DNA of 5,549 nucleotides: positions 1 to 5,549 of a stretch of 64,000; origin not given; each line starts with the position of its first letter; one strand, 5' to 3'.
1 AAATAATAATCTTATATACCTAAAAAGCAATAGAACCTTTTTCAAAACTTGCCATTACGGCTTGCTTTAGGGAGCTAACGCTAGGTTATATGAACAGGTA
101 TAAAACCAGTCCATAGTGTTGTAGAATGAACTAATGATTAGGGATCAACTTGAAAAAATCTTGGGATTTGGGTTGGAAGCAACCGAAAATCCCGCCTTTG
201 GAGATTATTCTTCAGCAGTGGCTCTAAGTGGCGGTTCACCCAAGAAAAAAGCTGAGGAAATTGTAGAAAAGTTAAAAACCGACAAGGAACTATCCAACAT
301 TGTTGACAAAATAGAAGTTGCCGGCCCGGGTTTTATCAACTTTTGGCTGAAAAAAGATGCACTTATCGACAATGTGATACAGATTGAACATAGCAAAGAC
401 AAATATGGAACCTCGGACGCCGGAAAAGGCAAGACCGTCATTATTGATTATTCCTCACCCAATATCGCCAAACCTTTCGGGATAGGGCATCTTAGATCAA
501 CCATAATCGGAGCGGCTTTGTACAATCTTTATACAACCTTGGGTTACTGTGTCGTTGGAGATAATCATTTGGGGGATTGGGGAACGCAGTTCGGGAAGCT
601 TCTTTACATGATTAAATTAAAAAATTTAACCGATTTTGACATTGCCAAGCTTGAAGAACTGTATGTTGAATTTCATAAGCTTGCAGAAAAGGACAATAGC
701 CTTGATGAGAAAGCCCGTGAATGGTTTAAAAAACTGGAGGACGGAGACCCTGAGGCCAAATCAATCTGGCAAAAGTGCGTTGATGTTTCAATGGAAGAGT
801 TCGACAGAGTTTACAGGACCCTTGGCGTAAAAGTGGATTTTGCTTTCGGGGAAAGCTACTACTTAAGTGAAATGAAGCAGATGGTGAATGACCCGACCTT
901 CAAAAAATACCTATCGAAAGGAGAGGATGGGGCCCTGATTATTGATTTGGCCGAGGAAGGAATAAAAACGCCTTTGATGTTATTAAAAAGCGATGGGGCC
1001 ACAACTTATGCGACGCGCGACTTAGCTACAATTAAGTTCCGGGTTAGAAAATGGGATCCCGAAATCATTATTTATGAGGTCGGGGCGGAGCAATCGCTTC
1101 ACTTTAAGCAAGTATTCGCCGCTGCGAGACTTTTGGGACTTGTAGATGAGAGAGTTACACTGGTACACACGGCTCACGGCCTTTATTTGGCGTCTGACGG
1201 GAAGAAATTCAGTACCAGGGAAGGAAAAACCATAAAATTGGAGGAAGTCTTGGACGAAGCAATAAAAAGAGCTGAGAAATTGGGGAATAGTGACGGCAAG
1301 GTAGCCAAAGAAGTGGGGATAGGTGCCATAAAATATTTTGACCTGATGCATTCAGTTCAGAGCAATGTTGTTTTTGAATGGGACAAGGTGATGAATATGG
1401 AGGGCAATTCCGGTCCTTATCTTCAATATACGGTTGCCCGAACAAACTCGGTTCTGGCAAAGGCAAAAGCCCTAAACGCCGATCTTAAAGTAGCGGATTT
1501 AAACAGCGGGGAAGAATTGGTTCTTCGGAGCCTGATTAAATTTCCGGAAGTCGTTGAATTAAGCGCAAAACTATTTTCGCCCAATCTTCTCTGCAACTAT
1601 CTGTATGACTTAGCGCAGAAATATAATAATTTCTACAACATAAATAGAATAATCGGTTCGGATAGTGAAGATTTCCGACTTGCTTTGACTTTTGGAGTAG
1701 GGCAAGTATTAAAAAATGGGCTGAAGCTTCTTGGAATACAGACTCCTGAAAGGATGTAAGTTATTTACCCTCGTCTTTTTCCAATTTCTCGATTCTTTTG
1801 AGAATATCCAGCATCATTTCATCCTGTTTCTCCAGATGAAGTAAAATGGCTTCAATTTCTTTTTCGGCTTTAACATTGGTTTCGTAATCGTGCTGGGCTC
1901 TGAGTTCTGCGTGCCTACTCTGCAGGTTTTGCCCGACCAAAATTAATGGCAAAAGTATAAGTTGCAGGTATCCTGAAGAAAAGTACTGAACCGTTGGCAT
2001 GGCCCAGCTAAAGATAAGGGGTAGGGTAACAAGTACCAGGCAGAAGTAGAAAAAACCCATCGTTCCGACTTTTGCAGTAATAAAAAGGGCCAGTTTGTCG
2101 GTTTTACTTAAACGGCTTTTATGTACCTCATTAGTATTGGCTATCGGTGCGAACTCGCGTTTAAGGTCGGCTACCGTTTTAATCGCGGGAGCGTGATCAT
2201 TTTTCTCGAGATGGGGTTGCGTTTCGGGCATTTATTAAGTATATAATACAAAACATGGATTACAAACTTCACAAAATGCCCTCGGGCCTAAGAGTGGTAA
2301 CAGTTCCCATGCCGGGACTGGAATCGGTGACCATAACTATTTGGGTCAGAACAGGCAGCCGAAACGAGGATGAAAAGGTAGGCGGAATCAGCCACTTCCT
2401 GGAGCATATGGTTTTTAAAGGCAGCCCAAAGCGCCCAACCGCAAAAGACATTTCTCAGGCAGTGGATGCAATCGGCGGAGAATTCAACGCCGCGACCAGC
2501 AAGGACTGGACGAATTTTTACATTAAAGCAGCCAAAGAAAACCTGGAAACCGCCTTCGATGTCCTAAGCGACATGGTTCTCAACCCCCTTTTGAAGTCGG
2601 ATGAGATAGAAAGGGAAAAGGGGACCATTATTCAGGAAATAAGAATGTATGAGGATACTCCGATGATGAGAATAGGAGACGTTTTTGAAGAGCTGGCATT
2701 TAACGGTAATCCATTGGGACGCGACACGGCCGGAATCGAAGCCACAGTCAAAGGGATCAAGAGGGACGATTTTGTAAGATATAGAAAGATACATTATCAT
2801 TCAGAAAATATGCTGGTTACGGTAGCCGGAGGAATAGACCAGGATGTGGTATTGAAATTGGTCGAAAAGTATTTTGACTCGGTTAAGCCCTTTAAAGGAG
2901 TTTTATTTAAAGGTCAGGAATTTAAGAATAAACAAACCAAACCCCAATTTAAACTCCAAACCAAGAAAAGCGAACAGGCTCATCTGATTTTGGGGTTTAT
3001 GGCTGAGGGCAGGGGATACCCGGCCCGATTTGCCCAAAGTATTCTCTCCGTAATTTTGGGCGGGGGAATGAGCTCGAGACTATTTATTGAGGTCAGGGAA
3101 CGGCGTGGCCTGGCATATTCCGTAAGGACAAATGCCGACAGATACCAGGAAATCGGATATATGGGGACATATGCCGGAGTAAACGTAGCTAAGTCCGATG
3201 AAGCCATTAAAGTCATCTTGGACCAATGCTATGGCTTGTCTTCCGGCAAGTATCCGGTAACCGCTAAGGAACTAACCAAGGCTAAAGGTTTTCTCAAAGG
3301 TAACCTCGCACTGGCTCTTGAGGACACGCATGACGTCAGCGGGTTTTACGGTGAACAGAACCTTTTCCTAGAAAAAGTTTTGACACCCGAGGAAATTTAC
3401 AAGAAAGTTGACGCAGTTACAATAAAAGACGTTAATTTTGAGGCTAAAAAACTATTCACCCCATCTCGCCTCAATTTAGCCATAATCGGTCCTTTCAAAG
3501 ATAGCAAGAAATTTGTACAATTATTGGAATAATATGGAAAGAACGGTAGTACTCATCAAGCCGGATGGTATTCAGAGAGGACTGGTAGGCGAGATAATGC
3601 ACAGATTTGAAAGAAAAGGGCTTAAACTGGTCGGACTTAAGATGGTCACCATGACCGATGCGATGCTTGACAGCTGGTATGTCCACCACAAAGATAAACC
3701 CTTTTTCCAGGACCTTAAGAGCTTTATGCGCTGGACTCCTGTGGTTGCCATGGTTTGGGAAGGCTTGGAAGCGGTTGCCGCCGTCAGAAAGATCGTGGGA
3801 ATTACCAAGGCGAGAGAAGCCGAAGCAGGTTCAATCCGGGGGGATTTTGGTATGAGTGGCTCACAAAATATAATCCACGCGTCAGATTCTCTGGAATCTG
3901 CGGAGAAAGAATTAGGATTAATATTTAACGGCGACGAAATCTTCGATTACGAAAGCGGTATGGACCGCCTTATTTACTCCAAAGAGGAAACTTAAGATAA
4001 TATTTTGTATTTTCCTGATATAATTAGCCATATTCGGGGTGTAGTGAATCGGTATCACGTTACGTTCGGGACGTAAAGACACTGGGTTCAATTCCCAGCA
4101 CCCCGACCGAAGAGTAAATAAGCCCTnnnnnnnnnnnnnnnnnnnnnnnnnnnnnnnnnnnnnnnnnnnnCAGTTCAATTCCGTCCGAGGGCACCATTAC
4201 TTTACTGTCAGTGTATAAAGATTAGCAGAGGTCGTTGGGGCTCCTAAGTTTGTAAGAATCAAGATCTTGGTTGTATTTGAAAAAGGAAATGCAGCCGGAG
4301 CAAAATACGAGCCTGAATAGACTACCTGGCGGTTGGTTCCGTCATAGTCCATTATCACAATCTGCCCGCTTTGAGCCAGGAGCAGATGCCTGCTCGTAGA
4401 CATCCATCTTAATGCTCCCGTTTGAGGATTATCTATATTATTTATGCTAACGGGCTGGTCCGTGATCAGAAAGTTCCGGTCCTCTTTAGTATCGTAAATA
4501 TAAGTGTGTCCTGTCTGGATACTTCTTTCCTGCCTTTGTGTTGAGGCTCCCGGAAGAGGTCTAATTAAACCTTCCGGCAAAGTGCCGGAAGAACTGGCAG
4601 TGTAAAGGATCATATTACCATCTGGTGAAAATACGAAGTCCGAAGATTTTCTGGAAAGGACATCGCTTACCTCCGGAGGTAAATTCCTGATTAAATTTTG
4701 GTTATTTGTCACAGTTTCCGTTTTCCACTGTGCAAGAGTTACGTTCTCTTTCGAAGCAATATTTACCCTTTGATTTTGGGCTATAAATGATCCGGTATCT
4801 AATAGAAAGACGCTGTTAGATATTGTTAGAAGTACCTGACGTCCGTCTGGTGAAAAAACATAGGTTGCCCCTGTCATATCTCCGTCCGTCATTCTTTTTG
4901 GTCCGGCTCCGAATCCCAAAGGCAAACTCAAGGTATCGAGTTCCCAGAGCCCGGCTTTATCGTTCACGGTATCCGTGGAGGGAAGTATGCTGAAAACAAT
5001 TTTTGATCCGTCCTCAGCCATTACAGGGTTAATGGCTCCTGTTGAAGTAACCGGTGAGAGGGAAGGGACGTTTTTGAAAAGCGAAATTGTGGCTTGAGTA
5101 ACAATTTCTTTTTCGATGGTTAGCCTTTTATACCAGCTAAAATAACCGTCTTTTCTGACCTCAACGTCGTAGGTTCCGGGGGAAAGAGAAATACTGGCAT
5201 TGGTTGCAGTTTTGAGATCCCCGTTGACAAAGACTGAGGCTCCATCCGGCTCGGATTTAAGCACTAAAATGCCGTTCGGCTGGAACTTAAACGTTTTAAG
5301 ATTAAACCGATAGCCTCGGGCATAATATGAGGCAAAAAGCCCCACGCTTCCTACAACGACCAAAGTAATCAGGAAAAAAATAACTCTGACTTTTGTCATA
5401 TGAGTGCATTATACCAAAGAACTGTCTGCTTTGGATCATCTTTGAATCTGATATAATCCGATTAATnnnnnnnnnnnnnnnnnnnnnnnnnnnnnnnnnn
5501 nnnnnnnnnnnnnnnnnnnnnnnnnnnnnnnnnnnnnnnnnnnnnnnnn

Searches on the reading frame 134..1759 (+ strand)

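Call 15: search_protein_families(library=pfam, proteins=[window:134-1759:+], max_evalue=0.001)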
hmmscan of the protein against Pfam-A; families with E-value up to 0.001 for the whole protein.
window:134-1759:+ (541 aa): 3 families
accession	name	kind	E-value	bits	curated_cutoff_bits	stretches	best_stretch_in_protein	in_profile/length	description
PF00750.26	tRNA-synt_1d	-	1.2e-87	294.6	23.3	1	84-416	5-349/349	tRNA synthetases class I (R), catalytic domain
PF05746.21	DALR_1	-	5.4e-30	104.3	22.3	1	430-541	1-117/117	DALR anticodon binding domain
PF03485.21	Arg_tRNA_synt_N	-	3.2e-11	44.1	21.5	1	13-71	25-84/85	Arginyl tRNA synthetase N terminal domain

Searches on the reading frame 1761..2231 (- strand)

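Call 15: search_protein_families(library=pfam, proteins=[window:1761-2231:-], max_evalue=0.001)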
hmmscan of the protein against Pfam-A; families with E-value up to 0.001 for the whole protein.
window:1761-2231:- (156 aa): 1 family
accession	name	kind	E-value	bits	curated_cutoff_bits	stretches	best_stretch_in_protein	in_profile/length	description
PF06210.16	DUF1003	-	8e-09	36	27.4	1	88-145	44-101/103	Protein of unknown function (DUF1003)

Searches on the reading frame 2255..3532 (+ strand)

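Call 15: search_protein_families(library=pfam, proteins=[window:2255-3532:+], max_evalue=0.001)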
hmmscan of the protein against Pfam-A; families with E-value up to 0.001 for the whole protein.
window:2255-3532:+ (425 aa): 2 families
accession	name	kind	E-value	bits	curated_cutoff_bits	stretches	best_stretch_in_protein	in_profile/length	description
PF00675.25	Peptidase_M16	-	8.8e-38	130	22.3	1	13-159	1-146/149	Insulinase (Peptidase family M16)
PF05193.26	Peptidase_M16_C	-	3.3e-34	118.8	23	1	168-344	2-178/181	Peptidase M16 inactive domain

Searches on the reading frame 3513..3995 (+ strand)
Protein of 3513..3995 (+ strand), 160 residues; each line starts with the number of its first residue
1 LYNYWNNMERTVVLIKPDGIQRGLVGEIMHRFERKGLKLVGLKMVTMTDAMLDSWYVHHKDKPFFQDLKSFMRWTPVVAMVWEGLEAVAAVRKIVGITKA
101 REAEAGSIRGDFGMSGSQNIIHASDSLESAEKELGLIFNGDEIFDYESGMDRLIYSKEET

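Call 15: search_protein_families(library=pfam, proteins=[window:3513-3995:+], max_evalue=0.001)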
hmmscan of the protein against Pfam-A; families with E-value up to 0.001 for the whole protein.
window:3513-3995:+ (160 aa): 1 family
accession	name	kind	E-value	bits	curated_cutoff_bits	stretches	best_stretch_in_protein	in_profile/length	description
PF00334.24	NDK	-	5.7e-51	172.4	27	1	9-143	1-135/135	Nucleoside diphosphate kinase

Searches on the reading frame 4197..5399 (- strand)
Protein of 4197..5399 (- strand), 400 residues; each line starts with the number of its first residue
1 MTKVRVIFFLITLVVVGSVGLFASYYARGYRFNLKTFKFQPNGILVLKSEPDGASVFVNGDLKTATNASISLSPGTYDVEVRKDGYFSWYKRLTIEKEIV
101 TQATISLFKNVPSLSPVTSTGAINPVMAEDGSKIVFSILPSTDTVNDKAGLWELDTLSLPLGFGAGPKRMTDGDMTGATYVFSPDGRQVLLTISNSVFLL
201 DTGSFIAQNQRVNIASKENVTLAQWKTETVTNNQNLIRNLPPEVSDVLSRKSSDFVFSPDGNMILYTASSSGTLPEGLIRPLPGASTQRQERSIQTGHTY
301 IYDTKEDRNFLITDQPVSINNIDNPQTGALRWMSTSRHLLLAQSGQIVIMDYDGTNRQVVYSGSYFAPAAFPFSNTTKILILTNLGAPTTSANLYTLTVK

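Call 15: search_protein_families(library=pfam, proteins=[window:4197-5399:-], max_evalue=0.001)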
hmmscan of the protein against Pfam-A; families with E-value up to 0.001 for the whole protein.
window:4197-5399:- (400 aa): 2 families
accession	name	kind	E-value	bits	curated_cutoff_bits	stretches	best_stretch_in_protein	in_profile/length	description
PF08308.17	PEGA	-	5.6e-12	45.8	20.8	1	43-107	2-67/71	PEGA domain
PF07676.18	PD40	-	0.00018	21.8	20.9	0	255-270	14-29/38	WD40-like Beta Propeller Repeat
